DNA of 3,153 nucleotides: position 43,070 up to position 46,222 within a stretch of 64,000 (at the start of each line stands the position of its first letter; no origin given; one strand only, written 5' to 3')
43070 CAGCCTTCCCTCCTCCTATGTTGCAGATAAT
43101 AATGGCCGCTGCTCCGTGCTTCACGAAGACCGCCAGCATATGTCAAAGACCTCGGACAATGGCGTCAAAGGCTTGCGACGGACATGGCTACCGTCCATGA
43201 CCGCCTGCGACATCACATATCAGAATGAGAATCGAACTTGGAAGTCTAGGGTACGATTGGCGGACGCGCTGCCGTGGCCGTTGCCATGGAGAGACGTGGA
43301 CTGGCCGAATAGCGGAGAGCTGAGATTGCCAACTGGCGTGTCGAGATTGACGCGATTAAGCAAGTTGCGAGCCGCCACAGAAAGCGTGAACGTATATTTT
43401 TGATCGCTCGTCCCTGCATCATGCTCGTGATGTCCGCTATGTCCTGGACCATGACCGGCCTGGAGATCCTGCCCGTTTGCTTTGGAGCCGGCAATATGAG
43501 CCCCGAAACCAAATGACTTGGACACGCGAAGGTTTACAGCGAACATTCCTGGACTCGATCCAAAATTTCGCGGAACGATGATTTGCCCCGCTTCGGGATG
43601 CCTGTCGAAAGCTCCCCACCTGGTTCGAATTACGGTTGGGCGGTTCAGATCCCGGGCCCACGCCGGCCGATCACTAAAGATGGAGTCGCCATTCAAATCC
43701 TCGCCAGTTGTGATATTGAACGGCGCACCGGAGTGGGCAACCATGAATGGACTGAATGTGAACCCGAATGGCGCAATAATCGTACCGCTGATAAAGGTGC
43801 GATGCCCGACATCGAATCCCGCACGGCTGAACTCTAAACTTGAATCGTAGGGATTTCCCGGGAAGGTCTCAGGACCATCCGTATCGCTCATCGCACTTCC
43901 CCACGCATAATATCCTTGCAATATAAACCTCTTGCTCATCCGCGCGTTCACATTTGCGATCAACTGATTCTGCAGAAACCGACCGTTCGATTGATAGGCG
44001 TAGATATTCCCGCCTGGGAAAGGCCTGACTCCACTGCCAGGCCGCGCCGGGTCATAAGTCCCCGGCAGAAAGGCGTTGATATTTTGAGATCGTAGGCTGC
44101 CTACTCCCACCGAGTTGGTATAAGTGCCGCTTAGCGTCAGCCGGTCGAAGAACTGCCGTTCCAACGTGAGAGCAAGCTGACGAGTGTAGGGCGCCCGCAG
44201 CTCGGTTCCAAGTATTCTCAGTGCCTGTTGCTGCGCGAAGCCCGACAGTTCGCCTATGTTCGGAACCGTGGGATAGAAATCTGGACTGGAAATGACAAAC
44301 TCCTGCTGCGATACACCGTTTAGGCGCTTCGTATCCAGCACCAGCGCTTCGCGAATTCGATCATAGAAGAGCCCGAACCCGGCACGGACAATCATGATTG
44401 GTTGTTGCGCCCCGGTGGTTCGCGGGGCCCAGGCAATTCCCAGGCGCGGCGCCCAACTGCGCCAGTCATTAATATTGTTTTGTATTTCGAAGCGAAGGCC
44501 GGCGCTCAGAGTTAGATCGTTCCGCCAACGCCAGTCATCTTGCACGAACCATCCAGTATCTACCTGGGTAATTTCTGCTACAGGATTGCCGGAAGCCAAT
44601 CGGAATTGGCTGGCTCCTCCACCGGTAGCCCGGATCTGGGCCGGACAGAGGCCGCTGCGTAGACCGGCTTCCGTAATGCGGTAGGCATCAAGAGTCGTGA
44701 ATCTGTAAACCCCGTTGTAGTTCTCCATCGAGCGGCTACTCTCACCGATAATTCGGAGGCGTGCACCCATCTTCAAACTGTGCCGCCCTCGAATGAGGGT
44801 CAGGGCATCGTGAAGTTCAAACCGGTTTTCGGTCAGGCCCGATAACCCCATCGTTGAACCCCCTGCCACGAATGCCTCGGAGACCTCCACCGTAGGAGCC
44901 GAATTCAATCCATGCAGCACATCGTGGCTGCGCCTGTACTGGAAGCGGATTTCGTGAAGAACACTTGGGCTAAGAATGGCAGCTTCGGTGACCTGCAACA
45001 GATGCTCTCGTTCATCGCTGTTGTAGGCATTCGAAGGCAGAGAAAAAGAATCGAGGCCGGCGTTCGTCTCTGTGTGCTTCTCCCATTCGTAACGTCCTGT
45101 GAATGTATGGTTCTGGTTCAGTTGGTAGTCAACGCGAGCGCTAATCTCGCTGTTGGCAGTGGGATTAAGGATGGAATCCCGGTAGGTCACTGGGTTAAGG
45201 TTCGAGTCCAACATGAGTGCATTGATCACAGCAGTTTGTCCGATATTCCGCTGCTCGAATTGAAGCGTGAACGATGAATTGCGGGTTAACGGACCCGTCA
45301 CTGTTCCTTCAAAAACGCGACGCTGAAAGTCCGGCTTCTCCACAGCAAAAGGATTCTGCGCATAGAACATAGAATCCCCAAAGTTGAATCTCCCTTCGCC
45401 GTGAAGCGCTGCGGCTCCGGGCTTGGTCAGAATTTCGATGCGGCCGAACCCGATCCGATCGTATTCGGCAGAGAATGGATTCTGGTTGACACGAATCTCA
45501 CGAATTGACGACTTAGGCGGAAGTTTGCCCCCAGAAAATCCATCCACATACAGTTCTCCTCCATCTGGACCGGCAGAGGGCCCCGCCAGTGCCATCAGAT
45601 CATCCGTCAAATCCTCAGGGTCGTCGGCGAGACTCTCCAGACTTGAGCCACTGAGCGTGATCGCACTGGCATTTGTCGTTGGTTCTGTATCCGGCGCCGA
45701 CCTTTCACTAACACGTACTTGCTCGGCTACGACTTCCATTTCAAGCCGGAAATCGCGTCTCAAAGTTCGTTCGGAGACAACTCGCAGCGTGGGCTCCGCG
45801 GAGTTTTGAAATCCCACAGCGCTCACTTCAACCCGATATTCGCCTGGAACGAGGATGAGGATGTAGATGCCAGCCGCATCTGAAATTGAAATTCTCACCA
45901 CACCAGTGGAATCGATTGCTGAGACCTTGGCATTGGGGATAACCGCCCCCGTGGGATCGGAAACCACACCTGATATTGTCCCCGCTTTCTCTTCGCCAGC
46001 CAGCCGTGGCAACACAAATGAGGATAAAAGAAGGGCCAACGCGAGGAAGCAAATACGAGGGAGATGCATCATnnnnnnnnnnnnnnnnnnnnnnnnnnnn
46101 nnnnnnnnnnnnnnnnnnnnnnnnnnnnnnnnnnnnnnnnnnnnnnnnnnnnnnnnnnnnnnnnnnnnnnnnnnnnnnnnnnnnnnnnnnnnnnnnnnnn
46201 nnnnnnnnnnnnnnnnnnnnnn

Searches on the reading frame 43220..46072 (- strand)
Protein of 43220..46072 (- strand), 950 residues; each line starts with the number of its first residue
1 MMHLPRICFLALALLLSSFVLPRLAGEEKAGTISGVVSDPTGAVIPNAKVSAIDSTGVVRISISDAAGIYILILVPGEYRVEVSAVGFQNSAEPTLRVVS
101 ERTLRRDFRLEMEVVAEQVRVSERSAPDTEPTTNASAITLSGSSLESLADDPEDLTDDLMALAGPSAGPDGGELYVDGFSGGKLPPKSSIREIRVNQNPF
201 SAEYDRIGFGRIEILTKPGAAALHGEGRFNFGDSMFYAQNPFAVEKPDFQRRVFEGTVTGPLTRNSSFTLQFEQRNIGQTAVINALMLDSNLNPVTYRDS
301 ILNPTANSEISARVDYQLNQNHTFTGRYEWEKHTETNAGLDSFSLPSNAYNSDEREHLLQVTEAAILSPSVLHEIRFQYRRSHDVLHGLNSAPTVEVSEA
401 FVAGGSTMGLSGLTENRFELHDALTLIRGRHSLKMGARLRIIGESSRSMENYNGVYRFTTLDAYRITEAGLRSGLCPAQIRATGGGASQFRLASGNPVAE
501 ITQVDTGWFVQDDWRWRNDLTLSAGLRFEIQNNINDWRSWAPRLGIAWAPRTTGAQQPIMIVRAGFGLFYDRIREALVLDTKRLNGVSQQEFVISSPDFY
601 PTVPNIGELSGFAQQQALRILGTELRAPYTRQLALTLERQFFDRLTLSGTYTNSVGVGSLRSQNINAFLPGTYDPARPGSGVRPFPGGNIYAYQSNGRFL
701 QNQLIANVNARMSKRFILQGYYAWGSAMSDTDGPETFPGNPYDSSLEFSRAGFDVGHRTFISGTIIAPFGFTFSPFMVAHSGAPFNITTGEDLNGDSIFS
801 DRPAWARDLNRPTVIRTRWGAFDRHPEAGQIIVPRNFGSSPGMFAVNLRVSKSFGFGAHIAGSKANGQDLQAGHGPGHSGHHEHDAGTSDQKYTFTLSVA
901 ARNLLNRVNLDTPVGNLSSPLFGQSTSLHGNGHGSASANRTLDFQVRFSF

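Call 48: search_protein_families(library=pfam, proteins=[window:43220-46072:-], max_evalue=0.001)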
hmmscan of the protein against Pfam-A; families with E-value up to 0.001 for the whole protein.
window:43220-46072:- (950 aa): 4 families
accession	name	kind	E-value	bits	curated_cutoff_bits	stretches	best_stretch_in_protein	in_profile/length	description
PF25183.1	OMP_b-brl_4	-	4e-71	241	30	2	535-856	433-789/838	Outer membrane beta barrel domain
PF13620.12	CarboxypepD_reg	-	4.8e-17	62.5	32.3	1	32-111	1-82/82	Carboxypeptidase regulatory-like domain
PF00593.30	TonB_dep_Rec_b-barrel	-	3.7e-07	30.8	27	1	303-551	50-228/436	TonB dependent receptor-like, beta-barrel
PF13715.12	CarbopepD_reg_2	-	0.00021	21.7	32.2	1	33-113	1-79/88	CarboxypepD_reg-like domain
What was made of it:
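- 43220..46072 (-): Outer-membrane beta-barrel (CarboxypepD_reg plus OMP_b-brl_4) between the second promoter and the rubrerythrin operon. Call 48.
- Checked: The upstream neighbour at 46072-43220 is a CarboxypepD_reg plus OMP_b-brl_4 / TonB-dependent-receptor-like outer-membrane barrel (call 48).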
